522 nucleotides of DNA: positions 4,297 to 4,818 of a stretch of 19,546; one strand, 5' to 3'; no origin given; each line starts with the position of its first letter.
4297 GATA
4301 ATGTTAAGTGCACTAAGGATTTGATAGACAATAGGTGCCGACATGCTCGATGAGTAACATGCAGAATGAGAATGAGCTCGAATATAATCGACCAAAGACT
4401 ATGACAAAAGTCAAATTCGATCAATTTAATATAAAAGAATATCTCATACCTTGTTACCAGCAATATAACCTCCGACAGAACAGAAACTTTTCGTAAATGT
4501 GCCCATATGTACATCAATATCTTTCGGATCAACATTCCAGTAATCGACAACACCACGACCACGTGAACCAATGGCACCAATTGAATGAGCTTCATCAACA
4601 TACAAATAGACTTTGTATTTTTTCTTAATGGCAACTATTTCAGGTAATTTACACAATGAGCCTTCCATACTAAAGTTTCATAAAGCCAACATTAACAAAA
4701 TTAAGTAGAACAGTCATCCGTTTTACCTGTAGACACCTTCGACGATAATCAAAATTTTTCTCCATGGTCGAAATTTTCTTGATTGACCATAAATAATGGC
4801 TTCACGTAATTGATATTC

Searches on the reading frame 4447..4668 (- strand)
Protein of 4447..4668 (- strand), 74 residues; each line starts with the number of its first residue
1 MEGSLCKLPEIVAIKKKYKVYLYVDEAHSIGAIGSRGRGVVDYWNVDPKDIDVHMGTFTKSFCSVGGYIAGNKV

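Call 51: find_homologous_proteins(query=window:4447-4668:-, max_evalue=1e-20)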
Query seq(74 aa) (74 aa): 575 proteins with E <= 1e-20 among 980 candidates; the best 120 are listed.
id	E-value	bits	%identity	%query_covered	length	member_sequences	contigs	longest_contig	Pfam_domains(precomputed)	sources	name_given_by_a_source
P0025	1.4e-37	145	89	99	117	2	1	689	PF00155.28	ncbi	ncbi:unnamed protein product, partial [Rotaria sordida]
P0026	3.6e-37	143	89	99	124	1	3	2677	PF00155.28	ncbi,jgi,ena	jgi:serine palmitoyltransferase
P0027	3.7e-37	143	88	100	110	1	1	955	PF00155.28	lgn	-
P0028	9.2e-37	142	88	100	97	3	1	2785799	PF00155.28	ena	-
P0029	9.7e-37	142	89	100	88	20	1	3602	PF00155.28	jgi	-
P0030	1.9e-36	141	88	100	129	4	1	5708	PF00155.28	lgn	-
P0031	2.0e-36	141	84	100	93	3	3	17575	PF00155.28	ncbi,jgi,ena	jgi:serine palmitoyltransferase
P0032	2.4e-36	141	86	100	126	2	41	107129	PF00155.28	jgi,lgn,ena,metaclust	metaclust:\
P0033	2.7e-36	140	85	100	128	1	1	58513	PF00155.28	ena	-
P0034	3.6e-36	140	85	100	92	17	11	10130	PF00155.28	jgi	jgi:serine palmitoyltransferase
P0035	3.6e-36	140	86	100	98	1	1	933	PF00155.28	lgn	-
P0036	5.7e-36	139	82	100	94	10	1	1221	PF00155.28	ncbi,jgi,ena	jgi:serine palmitoyltransferase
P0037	6.2e-36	139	85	100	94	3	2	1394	PF00155.28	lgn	-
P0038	1.5e-35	138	86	100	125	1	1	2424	PF00155.28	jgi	jgi:hypothetical protein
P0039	1.6e-35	138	87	95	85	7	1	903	PF00155.28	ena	-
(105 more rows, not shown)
